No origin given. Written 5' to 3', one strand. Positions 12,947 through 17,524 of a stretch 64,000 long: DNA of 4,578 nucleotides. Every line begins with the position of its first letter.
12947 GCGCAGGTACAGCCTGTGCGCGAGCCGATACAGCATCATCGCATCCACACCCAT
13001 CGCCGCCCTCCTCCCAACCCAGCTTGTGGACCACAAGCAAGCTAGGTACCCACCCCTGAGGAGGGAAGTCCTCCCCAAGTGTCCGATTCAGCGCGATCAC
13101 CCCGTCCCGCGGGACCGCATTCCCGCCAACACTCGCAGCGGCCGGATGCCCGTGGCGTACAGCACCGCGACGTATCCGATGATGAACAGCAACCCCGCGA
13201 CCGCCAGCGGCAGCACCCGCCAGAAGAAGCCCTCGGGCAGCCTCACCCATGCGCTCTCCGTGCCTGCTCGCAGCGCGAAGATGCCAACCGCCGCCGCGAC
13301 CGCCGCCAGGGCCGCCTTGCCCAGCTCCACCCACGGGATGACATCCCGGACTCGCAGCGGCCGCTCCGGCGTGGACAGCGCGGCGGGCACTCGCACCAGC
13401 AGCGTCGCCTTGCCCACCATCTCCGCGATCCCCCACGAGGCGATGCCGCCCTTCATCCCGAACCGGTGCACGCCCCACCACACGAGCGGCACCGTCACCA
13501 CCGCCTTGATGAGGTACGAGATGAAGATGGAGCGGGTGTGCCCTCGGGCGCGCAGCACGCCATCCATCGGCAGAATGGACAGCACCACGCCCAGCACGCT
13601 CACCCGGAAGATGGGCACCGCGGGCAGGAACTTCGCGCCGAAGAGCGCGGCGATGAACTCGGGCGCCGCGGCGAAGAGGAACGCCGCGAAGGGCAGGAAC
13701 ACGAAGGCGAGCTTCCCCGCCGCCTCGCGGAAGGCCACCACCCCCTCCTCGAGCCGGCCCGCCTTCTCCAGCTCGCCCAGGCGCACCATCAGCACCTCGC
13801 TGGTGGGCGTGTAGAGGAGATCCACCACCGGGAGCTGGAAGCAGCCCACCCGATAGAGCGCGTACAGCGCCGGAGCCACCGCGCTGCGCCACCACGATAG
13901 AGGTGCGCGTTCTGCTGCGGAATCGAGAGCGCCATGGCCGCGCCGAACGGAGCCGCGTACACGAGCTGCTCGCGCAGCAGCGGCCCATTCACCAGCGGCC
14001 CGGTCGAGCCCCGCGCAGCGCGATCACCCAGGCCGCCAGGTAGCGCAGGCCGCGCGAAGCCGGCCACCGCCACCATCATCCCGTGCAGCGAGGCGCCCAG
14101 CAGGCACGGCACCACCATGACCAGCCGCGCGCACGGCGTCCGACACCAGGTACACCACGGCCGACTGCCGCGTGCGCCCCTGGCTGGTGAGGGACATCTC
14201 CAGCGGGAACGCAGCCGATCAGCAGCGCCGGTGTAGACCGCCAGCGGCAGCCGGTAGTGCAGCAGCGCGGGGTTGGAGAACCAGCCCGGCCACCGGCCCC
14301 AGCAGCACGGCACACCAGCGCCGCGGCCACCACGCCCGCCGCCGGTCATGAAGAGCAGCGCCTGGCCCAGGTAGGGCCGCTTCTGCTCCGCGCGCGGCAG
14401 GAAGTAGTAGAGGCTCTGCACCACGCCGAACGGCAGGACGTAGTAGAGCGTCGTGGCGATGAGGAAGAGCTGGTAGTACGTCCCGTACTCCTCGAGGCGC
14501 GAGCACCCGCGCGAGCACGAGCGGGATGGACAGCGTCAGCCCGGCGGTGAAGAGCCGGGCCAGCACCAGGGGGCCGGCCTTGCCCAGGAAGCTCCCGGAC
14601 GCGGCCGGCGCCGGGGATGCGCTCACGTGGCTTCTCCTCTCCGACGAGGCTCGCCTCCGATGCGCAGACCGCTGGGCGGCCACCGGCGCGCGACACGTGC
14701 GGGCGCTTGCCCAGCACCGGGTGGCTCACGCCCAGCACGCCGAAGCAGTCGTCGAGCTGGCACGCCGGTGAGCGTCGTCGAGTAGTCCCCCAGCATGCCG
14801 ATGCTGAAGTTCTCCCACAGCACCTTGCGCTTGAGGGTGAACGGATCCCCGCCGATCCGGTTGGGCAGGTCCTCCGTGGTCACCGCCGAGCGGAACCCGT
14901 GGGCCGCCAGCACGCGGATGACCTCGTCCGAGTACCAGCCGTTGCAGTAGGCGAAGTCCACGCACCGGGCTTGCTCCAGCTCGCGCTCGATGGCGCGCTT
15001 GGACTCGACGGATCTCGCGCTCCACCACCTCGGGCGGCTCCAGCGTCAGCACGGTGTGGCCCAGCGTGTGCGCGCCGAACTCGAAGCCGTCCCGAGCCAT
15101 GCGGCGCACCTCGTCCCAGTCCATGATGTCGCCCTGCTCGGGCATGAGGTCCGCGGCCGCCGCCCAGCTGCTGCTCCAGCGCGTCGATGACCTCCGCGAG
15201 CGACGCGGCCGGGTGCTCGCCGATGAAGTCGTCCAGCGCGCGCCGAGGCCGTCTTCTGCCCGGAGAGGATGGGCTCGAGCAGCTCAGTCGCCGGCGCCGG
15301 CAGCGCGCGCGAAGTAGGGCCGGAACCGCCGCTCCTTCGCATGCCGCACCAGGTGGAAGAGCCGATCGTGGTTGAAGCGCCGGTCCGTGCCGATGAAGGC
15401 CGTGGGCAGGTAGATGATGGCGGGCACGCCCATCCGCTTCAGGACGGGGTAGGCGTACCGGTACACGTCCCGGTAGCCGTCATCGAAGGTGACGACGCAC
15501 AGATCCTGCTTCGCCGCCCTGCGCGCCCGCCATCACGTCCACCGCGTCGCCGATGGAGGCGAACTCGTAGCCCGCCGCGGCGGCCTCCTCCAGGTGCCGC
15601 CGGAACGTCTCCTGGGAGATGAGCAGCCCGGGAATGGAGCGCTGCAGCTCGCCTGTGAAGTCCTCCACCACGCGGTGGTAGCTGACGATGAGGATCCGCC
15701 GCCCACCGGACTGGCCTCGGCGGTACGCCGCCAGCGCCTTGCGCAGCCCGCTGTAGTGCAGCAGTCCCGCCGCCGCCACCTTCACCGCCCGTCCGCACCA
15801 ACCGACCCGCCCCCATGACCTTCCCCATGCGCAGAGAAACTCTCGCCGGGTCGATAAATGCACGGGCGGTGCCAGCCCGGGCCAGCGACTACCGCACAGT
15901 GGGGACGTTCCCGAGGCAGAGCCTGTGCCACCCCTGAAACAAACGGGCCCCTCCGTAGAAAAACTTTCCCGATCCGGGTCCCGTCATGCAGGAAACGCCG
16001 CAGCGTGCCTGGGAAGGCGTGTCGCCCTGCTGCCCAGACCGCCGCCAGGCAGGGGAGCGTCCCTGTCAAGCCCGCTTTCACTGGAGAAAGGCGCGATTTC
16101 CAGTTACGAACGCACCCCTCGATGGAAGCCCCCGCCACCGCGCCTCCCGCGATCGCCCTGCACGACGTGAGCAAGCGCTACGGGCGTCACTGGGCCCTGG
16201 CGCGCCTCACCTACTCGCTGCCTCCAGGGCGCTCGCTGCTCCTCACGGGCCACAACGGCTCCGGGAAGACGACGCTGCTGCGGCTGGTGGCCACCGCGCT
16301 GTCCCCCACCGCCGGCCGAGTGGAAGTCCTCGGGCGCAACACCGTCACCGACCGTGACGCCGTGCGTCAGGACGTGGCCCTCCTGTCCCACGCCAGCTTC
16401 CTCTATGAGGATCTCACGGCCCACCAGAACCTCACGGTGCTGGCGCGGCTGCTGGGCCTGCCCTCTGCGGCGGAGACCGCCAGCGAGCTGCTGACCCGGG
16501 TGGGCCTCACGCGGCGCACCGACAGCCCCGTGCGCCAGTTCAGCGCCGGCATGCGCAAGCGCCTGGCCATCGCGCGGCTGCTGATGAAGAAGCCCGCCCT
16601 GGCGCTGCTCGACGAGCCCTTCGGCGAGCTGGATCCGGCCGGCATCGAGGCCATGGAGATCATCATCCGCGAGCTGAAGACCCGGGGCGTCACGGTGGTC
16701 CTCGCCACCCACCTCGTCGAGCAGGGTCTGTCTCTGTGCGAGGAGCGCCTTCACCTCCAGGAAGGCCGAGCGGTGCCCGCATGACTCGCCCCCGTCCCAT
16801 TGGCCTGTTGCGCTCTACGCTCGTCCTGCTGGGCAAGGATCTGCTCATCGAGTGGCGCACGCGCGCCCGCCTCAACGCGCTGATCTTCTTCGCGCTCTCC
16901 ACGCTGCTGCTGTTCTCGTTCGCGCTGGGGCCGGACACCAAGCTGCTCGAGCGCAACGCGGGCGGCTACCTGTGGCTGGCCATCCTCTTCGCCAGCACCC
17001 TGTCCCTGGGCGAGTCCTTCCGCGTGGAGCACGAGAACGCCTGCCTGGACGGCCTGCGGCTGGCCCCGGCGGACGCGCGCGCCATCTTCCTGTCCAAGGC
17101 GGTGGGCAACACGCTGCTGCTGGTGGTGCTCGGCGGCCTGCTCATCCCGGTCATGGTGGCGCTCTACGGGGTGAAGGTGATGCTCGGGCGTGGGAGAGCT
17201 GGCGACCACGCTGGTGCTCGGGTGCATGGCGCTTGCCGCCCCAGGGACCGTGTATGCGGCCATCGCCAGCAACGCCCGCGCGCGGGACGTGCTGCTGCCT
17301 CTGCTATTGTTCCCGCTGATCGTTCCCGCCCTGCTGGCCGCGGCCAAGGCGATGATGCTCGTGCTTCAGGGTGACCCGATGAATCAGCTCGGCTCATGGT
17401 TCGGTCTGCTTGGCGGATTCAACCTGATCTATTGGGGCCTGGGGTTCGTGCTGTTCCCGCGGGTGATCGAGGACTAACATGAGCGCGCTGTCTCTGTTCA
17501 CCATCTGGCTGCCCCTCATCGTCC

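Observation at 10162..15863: Glycan-modification half-cluster lies 9 kb from the exo-like core, separated by the complete ccm operon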

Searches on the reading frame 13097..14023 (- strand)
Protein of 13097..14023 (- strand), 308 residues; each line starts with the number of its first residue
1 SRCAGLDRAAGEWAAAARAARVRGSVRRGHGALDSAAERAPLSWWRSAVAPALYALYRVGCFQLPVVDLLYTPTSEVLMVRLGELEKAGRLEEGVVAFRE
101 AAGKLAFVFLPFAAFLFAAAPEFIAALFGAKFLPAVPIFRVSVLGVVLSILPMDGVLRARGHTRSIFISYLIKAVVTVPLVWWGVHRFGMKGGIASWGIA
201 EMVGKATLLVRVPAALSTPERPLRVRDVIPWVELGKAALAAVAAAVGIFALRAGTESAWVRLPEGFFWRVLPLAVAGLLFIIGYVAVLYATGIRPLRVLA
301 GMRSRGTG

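Call 5: search_protein_families(library=pfam, proteins=[window:13097-14023:-], max_evalue=0.01)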
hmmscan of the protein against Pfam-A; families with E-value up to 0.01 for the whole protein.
window:13097-14023:- (308 aa): 1 family
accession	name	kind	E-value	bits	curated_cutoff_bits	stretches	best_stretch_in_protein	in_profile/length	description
PF13440.11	Polysacc_synt_3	-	0.0021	17.8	23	1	97-137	253-293/293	Polysaccharide biosynthesis protein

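Call 7: find_homologous_proteins(query=window:13097-14023:-)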
Query window:13097-14023:- (308 aa): 250 proteins with E <= 0.001 among 8000 candidates; the best 120 are listed.
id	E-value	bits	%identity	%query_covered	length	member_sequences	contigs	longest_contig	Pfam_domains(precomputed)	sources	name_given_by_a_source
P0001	5.3e-148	511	90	90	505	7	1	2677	PF01943.23,PF13440.12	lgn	-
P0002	1.2e-147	509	93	84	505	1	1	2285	PF01943.23,PF13440.12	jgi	-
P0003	1.7e-143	496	90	84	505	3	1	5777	PF01943.23,PF13440.12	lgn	-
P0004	4.2e-143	495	88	89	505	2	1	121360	PF01943.23,PF13440.12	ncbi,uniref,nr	ncbi:lipopolysaccharide biosynthesis protein [Hyalangium gracile]|uniref:lipopolysaccharide biosynth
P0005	4.1e-137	475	83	90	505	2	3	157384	PF13440.12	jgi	jgi:O-antigen/teichoic acid export membrane protein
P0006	1.9e-136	473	76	98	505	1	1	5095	PF13440.12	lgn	-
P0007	6.0e-136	471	84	89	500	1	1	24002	PF01943.23,PF13440.12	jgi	jgi:O-antigen/teichoic acid export membrane protein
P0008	6.3e-136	471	84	89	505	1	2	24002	PF01943.23,PF13440.12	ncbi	-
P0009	1.8e-135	469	87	84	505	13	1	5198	PF13440.12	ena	-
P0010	8.2e-135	467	82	90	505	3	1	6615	PF13440.12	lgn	-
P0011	1.3e-134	467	82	90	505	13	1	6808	PF13440.12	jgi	jgi:O-antigen/teichoic acid export membrane protein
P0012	2.2e-134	466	82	89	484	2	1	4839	PF13440.12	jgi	jgi:O-antigen/teichoic acid export membrane protein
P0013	7.3e-133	461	81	90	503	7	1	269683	PF13440.12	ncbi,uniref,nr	ncbi:lipopolysaccharide biosynthesis protein [Archangium lipolyticum]|uniref:lipopolysaccharide bios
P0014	3.4e-132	459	82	89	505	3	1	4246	PF13440.12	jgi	jgi:O-antigen/teichoic acid export membrane protein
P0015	5.7e-132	458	86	83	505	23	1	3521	PF01943.23,PF13440.12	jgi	-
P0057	2.8e-119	416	77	85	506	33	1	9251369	PF13440.12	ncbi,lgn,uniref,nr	ncbi:oligosaccharide flippase family protein [Myxococcus xanthus]|uniref:spore coat polysaccharide f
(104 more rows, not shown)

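Call 8: find_encoding_contigs(protein=P0004, flank=10000, max_places=2)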
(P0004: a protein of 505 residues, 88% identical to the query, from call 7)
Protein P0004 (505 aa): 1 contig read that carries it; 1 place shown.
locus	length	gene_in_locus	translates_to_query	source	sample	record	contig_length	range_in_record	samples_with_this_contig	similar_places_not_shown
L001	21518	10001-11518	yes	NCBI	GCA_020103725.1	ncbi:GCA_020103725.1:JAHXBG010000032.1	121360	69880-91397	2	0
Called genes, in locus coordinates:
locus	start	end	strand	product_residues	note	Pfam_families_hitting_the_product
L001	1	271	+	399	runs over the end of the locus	PF13480:Acetyltransf_6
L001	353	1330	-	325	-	PF13432:TPR_16 (faint), PF23914:TPR_CcmH_CycH, PF13371:TPR_9 (faint), PF07719:TPR_2 (faint)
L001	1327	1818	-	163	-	PF03918:CcmH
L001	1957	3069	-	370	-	-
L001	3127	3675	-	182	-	PF08534:Redoxin, PF00578:AhpC-TSA, PF13098:Thioredoxin_2 (weak), PF00085:Thioredoxin, PF13905:Thioredoxin_8 (weak)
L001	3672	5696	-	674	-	PF01578:Cytochrom_C_asm, PF16327:CcmF_C, PF05140:ResB (faint)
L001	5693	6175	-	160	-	PF03100:CcmE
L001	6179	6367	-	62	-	-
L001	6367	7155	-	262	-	PF01578:Cytochrom_C_asm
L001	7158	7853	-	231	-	PF03379:CcmB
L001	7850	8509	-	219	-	PF13191:AAA_16, PF00005:ABC_tran, PF13304:AAA_21 (faint)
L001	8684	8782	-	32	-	-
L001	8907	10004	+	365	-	PF01522:Polysacc_deac_1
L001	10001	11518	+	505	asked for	PF01943:Polysacc_synt (weak), PF13440:Polysacc_synt_3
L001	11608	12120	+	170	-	PF25084:LbH_EIF2B (faint), PF00132:Hexapep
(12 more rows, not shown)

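Call 9: find_encoding_contigs(protein=P0057, flank=10000, max_places=2)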
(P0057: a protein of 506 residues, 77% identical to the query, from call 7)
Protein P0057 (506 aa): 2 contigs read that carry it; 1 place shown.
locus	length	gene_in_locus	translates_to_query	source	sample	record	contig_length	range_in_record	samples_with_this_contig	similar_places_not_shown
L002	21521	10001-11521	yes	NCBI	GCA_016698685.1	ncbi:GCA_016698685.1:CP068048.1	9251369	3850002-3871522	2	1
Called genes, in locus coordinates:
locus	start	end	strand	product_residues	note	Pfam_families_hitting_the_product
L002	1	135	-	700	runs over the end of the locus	-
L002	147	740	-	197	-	PF01471:PG_binding_1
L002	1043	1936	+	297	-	PF08450:SGL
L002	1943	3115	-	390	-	-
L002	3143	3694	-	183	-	PF00578:AhpC-TSA, PF08534:Redoxin, PF13098:Thioredoxin_2 (weak), PF00085:Thioredoxin, PF13905:Thioredoxin_8 (weak)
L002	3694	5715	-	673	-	PF01578:Cytochrom_C_asm, PF16327:CcmF_C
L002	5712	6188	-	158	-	PF03100:CcmE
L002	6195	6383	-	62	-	-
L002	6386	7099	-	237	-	PF01578:Cytochrom_C_asm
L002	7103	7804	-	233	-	PF01061:ABC2_membrane, PF03379:CcmB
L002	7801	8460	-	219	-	PF13191:AAA_16, PF00005:ABC_tran, PF13304:AAA_21 (faint)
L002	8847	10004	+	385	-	PF01522:Polysacc_deac_1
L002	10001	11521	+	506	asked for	PF13440:Polysacc_synt_3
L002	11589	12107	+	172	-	PF25084:LbH_EIF2B (faint), PF00132:Hexapep (weak)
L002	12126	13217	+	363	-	PF13439:Glyco_transf_4, PF13579:Glyco_trans_4_4, PF00534:Glycos_transf_1, PF13692:Glyco_trans_1_4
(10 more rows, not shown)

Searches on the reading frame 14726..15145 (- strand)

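Call 5: search_protein_families(library=pfam, proteins=[window:14726-15145:-], max_evalue=0.01)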
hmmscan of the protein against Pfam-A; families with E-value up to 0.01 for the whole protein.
window:14726-15145:- (139 aa): 1 family
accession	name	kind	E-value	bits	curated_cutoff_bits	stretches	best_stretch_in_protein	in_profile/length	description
PF01522.26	Polysacc_deac_1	-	2.8e-07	30.9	23.1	1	9-61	47-98/124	Polysaccharide deacetylase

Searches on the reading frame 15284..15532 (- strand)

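Call 5: search_protein_families(library=pfam, proteins=[window:15284-15532:-], max_evalue=0.01)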
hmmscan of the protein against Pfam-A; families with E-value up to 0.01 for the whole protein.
window:15284-15532:- (82 aa): 1 family
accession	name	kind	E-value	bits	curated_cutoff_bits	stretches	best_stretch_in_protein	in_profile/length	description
PF01522.26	Polysacc_deac_1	-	1.3e-06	28.9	23.1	1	7-49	4-46/124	Polysaccharide deacetylase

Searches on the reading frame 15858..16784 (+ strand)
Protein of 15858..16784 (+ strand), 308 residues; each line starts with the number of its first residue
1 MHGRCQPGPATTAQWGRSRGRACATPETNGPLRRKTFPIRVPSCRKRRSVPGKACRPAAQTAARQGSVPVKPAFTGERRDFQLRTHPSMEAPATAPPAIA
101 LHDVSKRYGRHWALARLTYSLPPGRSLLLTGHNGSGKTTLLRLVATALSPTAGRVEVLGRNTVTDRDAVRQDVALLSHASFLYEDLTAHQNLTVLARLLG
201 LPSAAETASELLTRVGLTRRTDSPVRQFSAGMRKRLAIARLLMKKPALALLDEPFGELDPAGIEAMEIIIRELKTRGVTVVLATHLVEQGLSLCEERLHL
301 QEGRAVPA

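Call 6: search_protein_families(library=pfam, proteins=[window:15858-16784:+], max_evalue=0.01)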
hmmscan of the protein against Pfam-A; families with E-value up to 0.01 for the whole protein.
window:15858-16784:+ (308 aa): 10 families
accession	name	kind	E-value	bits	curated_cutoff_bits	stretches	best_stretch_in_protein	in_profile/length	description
PF00005.33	ABC_tran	-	8.2e-30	104.6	25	1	116-255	3-136/137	ABC transporter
PF13304.12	AAA_21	-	2e-08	35.1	27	1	216-285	226-298/304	AAA domain, putative AbiEii toxin, Type IV TA system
PF13191.12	AAA_16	-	4.6e-07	30.9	32.6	1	109-280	4-166/167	AAA ATPase domain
PF13401.12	AAA_22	-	0.00024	21.9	27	1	125-216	6-59/130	AAA domain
PF13555.12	AAA_29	-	0.00025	21.2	27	1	124-152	22-50/61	P-loop containing region of AAA domain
PF25199.1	nSTAND_NTPase5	-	0.00036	20.8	34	1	125-168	42-84/145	Novel STAND NTPase 5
PF13604.12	AAA_30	-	0.003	17.8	27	1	127-164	21-58/191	AAA domain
PF13476.12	AAA_23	-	0.0034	18.5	27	1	128-150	23-45/201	AAA domain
PF07728.20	AAA_5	-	0.0056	17.1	22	0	127-167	2-41/139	AAA domain (dynein-related subfamily)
PF06414.18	Zeta_toxin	-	0.0062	16.4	22.3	0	126-155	18-47/199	Zeta toxin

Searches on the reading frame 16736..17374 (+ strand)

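Call 6: search_protein_families(library=pfam, proteins=[window:16736-17374:+], max_evalue=0.01)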
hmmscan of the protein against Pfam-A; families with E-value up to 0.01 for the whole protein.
window:16736-17374:+ (212 aa): 3 families
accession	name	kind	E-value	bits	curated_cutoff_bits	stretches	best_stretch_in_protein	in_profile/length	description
PF03379.19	CcmB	-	1.1e-20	74.4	24.9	1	30-147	3-120/215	CcmB protein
PF01061.29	ABC2_membrane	-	7.5e-06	26.1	26.9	1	29-150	4-128/211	ABC-2 type transporter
PF12730.13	ABC2_membrane_4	-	0.0022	18.4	27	1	50-143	23-122/179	ABC-2 family transporter protein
